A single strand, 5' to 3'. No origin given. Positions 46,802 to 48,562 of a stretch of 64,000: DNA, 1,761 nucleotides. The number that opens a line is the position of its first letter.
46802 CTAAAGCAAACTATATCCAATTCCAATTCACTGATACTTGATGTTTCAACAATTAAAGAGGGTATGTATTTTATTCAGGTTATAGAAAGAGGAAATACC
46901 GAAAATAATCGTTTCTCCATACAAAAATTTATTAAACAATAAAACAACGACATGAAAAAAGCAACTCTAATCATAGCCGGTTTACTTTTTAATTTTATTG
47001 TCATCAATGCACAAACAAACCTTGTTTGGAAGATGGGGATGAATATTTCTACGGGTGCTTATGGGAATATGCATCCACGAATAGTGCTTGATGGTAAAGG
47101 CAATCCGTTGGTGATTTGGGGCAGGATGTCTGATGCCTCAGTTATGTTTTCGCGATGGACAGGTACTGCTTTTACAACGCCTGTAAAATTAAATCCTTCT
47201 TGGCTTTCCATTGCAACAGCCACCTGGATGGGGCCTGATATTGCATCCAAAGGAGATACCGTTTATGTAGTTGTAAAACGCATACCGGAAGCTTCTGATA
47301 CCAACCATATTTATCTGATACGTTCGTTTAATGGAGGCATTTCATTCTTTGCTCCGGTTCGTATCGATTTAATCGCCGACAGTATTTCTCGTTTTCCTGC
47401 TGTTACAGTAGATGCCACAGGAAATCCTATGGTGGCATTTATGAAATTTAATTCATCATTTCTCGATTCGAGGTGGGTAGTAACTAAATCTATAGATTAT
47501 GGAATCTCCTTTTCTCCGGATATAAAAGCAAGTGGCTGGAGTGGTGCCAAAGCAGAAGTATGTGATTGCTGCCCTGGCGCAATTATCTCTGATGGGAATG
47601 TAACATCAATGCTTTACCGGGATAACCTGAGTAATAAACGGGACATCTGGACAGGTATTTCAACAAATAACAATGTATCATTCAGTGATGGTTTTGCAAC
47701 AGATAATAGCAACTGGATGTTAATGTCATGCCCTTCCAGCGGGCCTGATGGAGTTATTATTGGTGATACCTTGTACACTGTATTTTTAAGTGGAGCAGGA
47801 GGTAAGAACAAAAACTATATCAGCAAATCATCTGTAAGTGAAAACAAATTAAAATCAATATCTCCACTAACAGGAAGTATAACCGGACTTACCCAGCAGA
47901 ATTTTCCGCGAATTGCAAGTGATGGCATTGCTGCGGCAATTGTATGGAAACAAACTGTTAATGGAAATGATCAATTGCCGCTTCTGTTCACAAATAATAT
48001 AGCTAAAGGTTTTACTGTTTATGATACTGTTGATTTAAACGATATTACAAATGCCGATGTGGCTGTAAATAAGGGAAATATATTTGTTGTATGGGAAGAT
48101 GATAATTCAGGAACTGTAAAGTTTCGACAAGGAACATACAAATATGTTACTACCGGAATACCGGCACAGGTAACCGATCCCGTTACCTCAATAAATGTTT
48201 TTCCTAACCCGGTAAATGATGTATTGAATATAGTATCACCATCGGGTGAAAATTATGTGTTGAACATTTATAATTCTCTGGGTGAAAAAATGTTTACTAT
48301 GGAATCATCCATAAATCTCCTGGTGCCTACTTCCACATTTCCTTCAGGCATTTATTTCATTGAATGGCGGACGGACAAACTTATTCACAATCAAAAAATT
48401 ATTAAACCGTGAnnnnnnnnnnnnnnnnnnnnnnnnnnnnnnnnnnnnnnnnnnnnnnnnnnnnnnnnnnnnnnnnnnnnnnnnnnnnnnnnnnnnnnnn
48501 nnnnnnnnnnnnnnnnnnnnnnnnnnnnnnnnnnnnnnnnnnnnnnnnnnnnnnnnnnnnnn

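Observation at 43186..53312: Eight consecutive T9SS-cargo genes around two multicopper oxidases: candidate cell-surface copper-oxidase system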

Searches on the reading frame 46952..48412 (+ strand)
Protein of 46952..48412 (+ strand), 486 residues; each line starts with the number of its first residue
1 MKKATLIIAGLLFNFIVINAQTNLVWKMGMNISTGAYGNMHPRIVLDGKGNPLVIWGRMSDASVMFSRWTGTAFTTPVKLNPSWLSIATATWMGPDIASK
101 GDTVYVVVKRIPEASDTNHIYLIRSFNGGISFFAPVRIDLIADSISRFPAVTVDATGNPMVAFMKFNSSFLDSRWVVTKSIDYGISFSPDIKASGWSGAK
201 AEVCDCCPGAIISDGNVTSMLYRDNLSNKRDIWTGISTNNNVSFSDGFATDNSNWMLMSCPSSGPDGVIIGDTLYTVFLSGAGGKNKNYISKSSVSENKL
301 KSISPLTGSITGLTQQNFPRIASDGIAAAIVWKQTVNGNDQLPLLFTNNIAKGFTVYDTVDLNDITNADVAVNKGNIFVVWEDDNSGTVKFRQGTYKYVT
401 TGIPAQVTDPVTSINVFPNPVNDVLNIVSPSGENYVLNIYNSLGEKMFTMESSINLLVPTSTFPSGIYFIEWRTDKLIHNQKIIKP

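Call 4: search_protein_families(library=pfam, proteins=[window:46952-48412:+], max_evalue=0.01)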
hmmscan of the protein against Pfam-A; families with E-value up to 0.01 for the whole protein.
window:46952-48412:+ (486 aa): 1 family
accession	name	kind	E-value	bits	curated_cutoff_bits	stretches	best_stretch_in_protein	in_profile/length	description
PF18962.6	Por_Secre_tail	-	1.7e-09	38.3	27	1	416-484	1-74/75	Secretion system C-terminal sorting domain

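Call 5: search_protein_families(library=ncbifam, proteins=[window:46952-48412:+], max_evalue=0.01)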
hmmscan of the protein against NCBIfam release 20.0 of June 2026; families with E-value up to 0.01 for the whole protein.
window:46952-48412:+ (486 aa): 2 families
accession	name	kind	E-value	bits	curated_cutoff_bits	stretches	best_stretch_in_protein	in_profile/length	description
TIGR04183.1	Por_Secre_tail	domain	1.6e-10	40.8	23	1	416-485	1-71/72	T9SS type A sorting domain-containing protein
NF053835.1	PDIAV_lipo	equivalog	0.00014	21.4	90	0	26-121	79-174/458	PDIAV motif-containing lipoprotein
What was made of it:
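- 46952..48412 (+): Prop1: six-bladed BNR/sialidase-fold propeller with Asp-box-like motifs, an invariant C-D-C-C-P (47561-47575), a fourth invariant Cys (C260) and a type-A CTD. CTD 40.8 bits (call 5).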

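Call 11: find_encoding_contigs(protein=window:46952-48412:+, flank=10000, max_places=6)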
Protein window:46952-48412:+ (486 aa): 1 contig read that carries it; 1 place shown.
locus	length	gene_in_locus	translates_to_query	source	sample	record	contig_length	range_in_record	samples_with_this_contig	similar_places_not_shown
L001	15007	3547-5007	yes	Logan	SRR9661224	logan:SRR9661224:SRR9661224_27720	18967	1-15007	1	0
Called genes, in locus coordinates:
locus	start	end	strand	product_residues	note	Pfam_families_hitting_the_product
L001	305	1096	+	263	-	PF18962:Por_Secre_tail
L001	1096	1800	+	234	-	PF18962:Por_Secre_tail (weak)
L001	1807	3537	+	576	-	PF07732:Cu-oxidase_3, PF07731:Cu-oxidase_2, PF18962:Por_Secre_tail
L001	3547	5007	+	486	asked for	PF18962:Por_Secre_tail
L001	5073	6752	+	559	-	PF07732:Cu-oxidase_3, PF07731:Cu-oxidase_2, PF18962:Por_Secre_tail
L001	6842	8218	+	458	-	PF18962:Por_Secre_tail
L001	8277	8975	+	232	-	-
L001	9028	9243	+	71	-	PF19335:HMBD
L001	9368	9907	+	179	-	PF12833:HTH_18, PF00165:HTH_AraC (weak)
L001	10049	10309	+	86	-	-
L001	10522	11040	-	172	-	-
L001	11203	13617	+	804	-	PF13620:CarboxypepD_reg, PF13715:CarbopepD_reg_2, PF07715:Plug, PF00593:TonB_dep_Rec_b-barrel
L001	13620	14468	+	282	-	-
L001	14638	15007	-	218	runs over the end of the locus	PF03807:F420_oxidored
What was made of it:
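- Checked: MCO2 probably starts at ATG 48478, the start called on the independent contig (call 11), not at GTG 48409.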

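Call 12: find_homologous_proteins(query=window:46952-48412:+, max_evalue=0.00001)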
Query window:46952-48412:+ (486 aa): 846 proteins with E <= 0.00001 among 8000 candidates; the best 120 are listed.
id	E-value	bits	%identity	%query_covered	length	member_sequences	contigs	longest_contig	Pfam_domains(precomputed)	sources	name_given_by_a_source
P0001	0.0e+0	1095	100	100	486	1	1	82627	PF18962.8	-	-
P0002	5.1e-208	710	66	97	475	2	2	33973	PF18962.8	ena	-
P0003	3.4e-207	707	63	100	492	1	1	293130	PF18962.8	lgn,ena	-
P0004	1.2e-205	702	64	100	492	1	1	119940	PF18962.8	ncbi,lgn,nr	ncbi:MAG: T9SS type A sorting domain-containing protein [Bacteroidota bacterium]|nr:T9SS type A sort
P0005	1.0e-204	699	63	100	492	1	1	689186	PF18962.8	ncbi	-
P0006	1.6e-203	695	69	89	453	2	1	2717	PF18962.8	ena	-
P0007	4.4e-201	687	64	98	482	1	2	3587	PF18962.8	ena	-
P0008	2.2e-199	682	63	96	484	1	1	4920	PF18962.8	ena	-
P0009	1.4e-197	676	63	100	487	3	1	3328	PF18962.8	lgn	-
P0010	4.1e-197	674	63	100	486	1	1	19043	PF18962.8,PF11589.15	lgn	-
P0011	1.9e-196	672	60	99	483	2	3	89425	PF18962.8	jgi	jgi:hypothetical protein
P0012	9.4e-196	670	61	100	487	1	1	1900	PF18962.8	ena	-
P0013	4.2e-195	667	62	100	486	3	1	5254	PF18962.8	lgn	-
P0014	1.2e-194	666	61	100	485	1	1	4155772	PF18962.8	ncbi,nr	ncbi:MAG: T9SS type A sorting domain-containing protein [Sphingobacteriales bacterium JAD_PAG50586_3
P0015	6.7e-194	663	61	100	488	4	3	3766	PF18962.8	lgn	-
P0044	2.4e-186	639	60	99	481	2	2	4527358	PF18962.8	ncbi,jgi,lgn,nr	ncbi:MAG: T9SS type A sorting domain-containing protein [Candidatus Kapabacteria bacterium]|nr:T9SS 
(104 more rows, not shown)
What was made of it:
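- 46952..48412 (+): 846 homologue clusters, the best 120 at 56-69% identity (call 12).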

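Call 13: find_encoding_contigs(protein=P0014, flank=10000, max_places=2)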
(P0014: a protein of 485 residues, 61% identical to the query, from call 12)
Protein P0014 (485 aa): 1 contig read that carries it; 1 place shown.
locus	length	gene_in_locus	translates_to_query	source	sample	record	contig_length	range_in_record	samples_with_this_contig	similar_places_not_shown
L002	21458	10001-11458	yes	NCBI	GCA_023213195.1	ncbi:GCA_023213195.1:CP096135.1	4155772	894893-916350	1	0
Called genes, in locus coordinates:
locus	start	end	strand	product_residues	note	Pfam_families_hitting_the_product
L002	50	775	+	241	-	PF00403:HMA, PF07291:MauE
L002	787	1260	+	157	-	-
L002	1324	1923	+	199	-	PF05175:MTS, PF01209:Ubie_methyltran, PF13489:Methyltransf_23, PF13847:Methyltransf_31, PF08241:Methyltransf_11, PF08242:Methyltransf_12, PF13649:Methyltransf_25, PF20922:Anamorsin_N (weak)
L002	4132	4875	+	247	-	PF20243:MbnP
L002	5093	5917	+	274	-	PF03150:CCP_MauG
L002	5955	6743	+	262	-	PF18962:Por_Secre_tail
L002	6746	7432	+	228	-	PF18962:Por_Secre_tail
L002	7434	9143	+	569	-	PF07732:Cu-oxidase_3, PF07731:Cu-oxidase_2, PF18962:Por_Secre_tail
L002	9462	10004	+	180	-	PF18962:Por_Secre_tail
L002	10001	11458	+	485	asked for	PF18962:Por_Secre_tail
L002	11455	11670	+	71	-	PF19335:HMBD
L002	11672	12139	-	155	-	PF12844:HTH_19 (faint), PF13560:HTH_31 (faint), PF01381:HTH_3 (faint)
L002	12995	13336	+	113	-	-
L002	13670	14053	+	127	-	PF13481:AAA_25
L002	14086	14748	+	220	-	-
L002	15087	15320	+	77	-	PF02706:Wzz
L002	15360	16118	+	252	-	-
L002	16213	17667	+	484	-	PF04932:Wzy_C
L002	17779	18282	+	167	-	PF00293:NUDIX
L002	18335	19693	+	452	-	PF01979:Amidohydro_1, PF07969:Amidohydro_3 (weak)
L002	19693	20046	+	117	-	PF14129:DUF4296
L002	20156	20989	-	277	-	PF19841:GldN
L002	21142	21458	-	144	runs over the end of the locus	PF21602:GldM_3rd, PF12080:GldM_4th (weak)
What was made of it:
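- On T9SS type-A CTD cargo: In the relative L002, gldN and gldM lie 9 kb from the module (call 13).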

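Call 14: find_encoding_contigs(protein=P0044, flank=10000, max_places=2)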
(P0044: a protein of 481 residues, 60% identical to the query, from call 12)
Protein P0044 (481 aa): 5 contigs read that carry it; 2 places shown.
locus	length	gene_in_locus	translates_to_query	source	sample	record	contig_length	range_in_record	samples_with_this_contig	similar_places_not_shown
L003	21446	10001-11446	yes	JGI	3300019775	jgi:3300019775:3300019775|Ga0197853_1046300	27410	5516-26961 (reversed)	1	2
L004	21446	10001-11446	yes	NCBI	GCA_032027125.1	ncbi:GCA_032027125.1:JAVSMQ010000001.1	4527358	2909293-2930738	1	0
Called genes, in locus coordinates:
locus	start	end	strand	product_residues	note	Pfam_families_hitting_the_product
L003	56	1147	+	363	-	PF01656:CbiA, PF09140:MipZ (weak), PF10609:ParA, PF13614:AAA_31 (weak)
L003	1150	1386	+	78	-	PF01106:NifU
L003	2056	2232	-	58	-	-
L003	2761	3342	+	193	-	-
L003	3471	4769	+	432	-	-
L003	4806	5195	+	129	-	-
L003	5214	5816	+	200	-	PF09430:EMC7_beta-sandw (faint), PF13715:CarbopepD_reg_2 (weak), PF14686:fn3_3 (weak), PF13620:CarboxypepD_reg (weak)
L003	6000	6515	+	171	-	-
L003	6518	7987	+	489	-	-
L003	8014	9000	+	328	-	PF00116:COX2 (weak), PF13442:Cytochrome_CBB3 (faint)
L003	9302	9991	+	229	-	PF18962:Por_Secre_tail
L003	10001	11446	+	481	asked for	PF18962:Por_Secre_tail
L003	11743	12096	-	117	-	PF02635:DsrE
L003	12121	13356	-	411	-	PF07992:Pyr_redox_2, PF21706:FCSD_central (weak)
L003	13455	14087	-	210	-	PF07690:MFS_1 (weak)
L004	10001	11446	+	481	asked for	PF18962:Por_Secre_tail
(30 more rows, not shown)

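Call 17: find_related_loci(query=A1, collection=genome_contigs, flank=10000)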
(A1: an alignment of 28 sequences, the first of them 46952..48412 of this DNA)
Query A1 (486 aa) in genome_contigs; peptide patterns used: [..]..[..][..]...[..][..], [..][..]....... (x = any residue, [..] = any of these).
260 stretches matched a pattern; 207 encode a relative of the query (tblastn E <= 1e-3); the best 80 are kept; 80 distinct loci.
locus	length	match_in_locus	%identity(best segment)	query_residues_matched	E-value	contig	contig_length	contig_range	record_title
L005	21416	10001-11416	67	1-471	0e+0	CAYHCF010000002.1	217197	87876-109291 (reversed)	MAG TPA_asm: uncultured Chitinophaga sp. isolate ERP119702_co1_220 genome assembly, contig: NODE_16_length_217197_cov_95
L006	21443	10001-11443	65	1-485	0e+0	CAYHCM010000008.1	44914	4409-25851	MAG TPA_asm: uncultured Chitinophaga sp. isolate ERP119702_co1_292 genome assembly, contig: NODE_680_length_44914_cov_45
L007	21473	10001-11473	64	1-485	0e+0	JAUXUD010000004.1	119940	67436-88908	MAG: Bacteroidota bacterium isolate C13_metabat.bin.6 C13_k141_1555, whole genome shotgun sequence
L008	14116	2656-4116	63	2-485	0e+0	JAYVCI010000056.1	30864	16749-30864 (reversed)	MAG: Chitinophagaceae bacterium isolate GL30_UP_metabinner_1 GL30_UP_metabinner_1_55, whole genome shotgun sequence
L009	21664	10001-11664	61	1-485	0e+0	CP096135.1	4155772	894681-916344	MAG: Sphingobacteriales bacterium JAD_PAG50586_3 chromosome, complete genome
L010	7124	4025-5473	62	1-485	0e+0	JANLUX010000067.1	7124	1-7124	MAG: Bacteroidota bacterium isolate OTE_21_metabat_266 OTE_21_k141_1970665, whole genome shotgun sequence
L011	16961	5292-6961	61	1-485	0e+0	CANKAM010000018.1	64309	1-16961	MAG: Bacteroidetes bacterium isolate RH-26jul17-244 genome assembly, contig: RH-26jul17-C1083, whole genome shotgun sequ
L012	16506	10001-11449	61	1-485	0e+0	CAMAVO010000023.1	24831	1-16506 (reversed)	MAG: Chitinophaga pinensis isolate MaH-04nov19-72 genome assembly, contig: MaH-04nov19-C4944, whole genome shotgun seque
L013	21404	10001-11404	62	20-485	0e+0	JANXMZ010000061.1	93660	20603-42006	MAG: Bacteroidetes bacterium isolate 338R_concoct_99_sub 338R_k141_1117972, whole genome shotgun sequence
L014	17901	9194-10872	60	1-485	0e+0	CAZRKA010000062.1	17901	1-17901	MAG TPA_asm: uncultured Chitinophaga sp. isolate SRP329715_co2_7 genome assembly, contig: NODE_6089_length_17901_cov_4.7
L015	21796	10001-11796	62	20-485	0e+0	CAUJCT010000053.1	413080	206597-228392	MAG: Bacteroidota bacterium isolate KLAP35 genome assembly, contig: KLAP35_210356, whole genome shotgun sequence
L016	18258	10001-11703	59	16-485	0e+0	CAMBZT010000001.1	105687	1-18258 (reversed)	MAG: Chitinophaga pinensis isolate LH-02apr19-224 genome assembly, contig: LH-02apr19-C171, whole genome shotgun sequenc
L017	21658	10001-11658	59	1-485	0e+0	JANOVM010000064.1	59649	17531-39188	MAG: Bacteroidota bacterium isolate VAR_35_metabat_627 VAR_35_k141_3365770, whole genome shotgun sequence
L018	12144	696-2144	57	1-485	0e+0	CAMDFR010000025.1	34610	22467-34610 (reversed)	MAG: Chitinophaga pinensis isolate MiH-22jul19-357 genome assembly, contig: MiH-22jul19-C2092, whole genome shotgun sequ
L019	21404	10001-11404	59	20-485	0e+0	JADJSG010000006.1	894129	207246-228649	MAG: Bacteroidetes bacterium isolate Hade_18-Q3-R52-61_BATAC.692 tig00406673-10-8925530, whole genome shotgun sequence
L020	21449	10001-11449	59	1-485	0e+0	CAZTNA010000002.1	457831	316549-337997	MAG TPA_asm: uncultured Chitinophaga sp. isolate SRP189682_co1_341 genome assembly, contig: NODE_2_length_457831_cov_8.8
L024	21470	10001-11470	57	1-485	0e+0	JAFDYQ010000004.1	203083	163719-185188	MAG: Bacteroidetes bacterium isolate SZAS-59 LIN-388__4__length-203083, whole genome shotgun sequence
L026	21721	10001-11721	57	1-485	0e+0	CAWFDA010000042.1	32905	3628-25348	MAG: uncultured Bacteroidetes bacterium isolate MFD04716.bin.2.229 genome assembly, contig: contig_75946, whole genome s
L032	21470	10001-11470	54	1-485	2e-178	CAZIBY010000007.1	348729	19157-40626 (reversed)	MAG TPA_asm: uncultured Chitinophagaceae bacterium isolate binchicken_co284_129 genome assembly, contig: NODE_32_length_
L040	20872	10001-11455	56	1-485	6e-174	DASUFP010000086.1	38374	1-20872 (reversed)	MAG TPA_asm: Bacteroidia bacterium isolate SMAG_U1382 k141_787740, whole genome shotgun sequence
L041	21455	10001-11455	56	1-485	6e-174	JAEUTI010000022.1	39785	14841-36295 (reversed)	MAG: Bacteroidia bacterium isolate new MAG-325 k141_2942841, whole genome shotgun sequence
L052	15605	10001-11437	53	11-485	4e-167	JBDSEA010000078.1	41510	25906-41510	MAG: Chitinophagales bacterium isolate cluster1_bin.194 k127_11315926, whole genome shotgun sequence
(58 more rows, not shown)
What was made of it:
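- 46952..48412 (+): Relatives found in 207 stretches of the one-genome-per-species collection (call 17).
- On T9SS type-A CTD cargo: All relatives recovered are MAGs (call 17).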

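Call 36: predict_structure(alignment_id=A1)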
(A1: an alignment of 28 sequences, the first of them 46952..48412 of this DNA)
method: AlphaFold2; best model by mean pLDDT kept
length: 486 residues; sequences in the alignment: 28
mean_pLDDT: 78.0   pTM: 0.76
mean pLDDT of the five models: 78.0, 71.8, 71.3, 64.2, 61.2
residues with pLDDT >= 90: 104; 70-90: 269; 50-70: 82; < 50: 31
segments of 3 or more residues with pLDDT < 50: 13-22, 401-421
pLDDT, mean of each block of 10 residues (from residue 1): 69 47 70 73 87 90 90 89 83 82 89 68 88 84 69 88 73 82 86 83 80 91 80 88 88 65 81 88 67 91 80 77 90 79 84 72 74 90 78 78 35 40 63 81 83 81 78 77 67
secondary structure, 60 per line:
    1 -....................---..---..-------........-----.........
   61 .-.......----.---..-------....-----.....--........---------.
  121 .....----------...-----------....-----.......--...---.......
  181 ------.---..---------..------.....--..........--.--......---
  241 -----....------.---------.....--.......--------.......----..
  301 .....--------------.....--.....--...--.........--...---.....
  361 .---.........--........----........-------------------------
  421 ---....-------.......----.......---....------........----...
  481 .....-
elements in order: H2-21 E39-46 E52-58 E63-69 E96-100 E103-110 E120-125 E136-138 E150-153 E159-165 E174-180 E210-214 E217-226 E232-237 E246-249 E266-270 E273-279 E288-294 E299-305 E320-324 E327-331 E334-336 E339-347 E356-361 E365-373 E376-383 E388-395 E424-427 E435-441 E446-452 E456-459 E466-473 E478-485
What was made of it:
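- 46952..48412 (+): AF2 pLDDT 78 (call 36).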

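Call 41: fold_search(model_id=the predicted structure, library=pdb)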
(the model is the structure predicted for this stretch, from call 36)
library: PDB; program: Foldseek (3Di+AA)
matches with E <= 10: 1200; with E <= 0.001: 358
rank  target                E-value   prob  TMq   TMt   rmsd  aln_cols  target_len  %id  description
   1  4nc5                  2.4e-10  1.00  0.45  0.59   6.7       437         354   10  Human sialidase 2 in complex with 2,3-difluorosialic acid (covalent intermediate) (released 2013-11-06)
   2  9dku_A                3.8e-10  1.00  0.42  0.53   8.1       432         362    9  NanH sialidase from C. perfringens in complex with Sialyl LacNAc (released 2025-09-17)
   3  8um0_A                7.5e-10  1.00  0.42  0.53   8.1       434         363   10  The structure of NanH in complex with Neu5,7,9Ac(2,6)-LAcNAc (released 2024-09-04)
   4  8ub5                  7.9e-10  1.00  0.41  0.52   7.4       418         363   10  The Apo NanH structure from Clostridium perfringens (released 2024-09-04)
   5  2f13                  1.3e-09  1.00  0.43  0.56   8.1       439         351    9  Crystal Structure of the Human Sialidase Neu2 in Complex with 2',3'- dihydroxypropyl ether mimetic Inhibitor (released 2006-11-21)
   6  2f10                  1.3e-09  1.00  0.43  0.56   7.8       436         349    9  Crystal Structure of the Human Sialidase Neu2 in Complex with Peramivir inhibitor (released 2006-11-21)
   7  2w38                  1.5e-09  1.00  0.42  0.46  18.1       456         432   10  Crystal structure of the pseudaminidase from Pseudomonas aeruginosa (released 2008-12-23)
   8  1ms8_A                4.4e-09  1.00  0.44  0.35  22.6       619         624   10  Triclinic form of Trypanosoma cruzi trans-sialidase, in complex with 3-deoxy-2,3-dehydro-N-acetylneuraminic acid (DANA (released 2003-03-25)
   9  7mhu_A                5.1e-09  1.00  0.41  0.51  10.4       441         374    9  Sialidase24 apo (released 2022-02-23)
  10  2f11                  5.9e-09  1.00  0.43  0.57   7.6       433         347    9  Crystal Structure of the Human Sialidase Neu2 in Complex with isobutyl ether mimetic Inhibitor (released 2006-11-21)
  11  5hx0_B                6.5e-09  1.00  0.45  0.57   6.9       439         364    8  Crystal structure of unknown function protein Dfer_1899 fromDyadobacter fermentans DSM 18053 (released 2016-02-17)
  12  1ms1_A                7.9e-09  1.00  0.45  0.36  20.4       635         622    9  Monoclinic form of Trypanosoma cruzi trans-sialidase, in complex with 3-deoxy-2,3-dehydro-N-acetylneuraminic acid (DAN (released 2003-03-25)
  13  3h6j                  8.3e-09  1.00  0.43  0.47  17.4       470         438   10  Crystal structure of a putative neuraminidase from Pseudomonas aeruginosa (released 2009-05-12)
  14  1eur                  1.0e-08  1.00  0.45  0.58   7.9       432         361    9  SIALIDASE (released 1997-01-11)
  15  1snt                  1.2e-08  1.00  0.43  0.55   7.9       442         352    8  Structure of the human cytosolic sialidase Neu2 (released 2004-11-02)
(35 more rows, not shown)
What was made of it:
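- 46952..48412 (+): Fold hits to sialidases at E 2e-10 with about 10% identity (call 41).
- On BNR/sialidase six-bladed propeller: Foldseek matches sialidases at E 2e-10 to 1e-8 with TM 0.45-0.6 (call 41).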
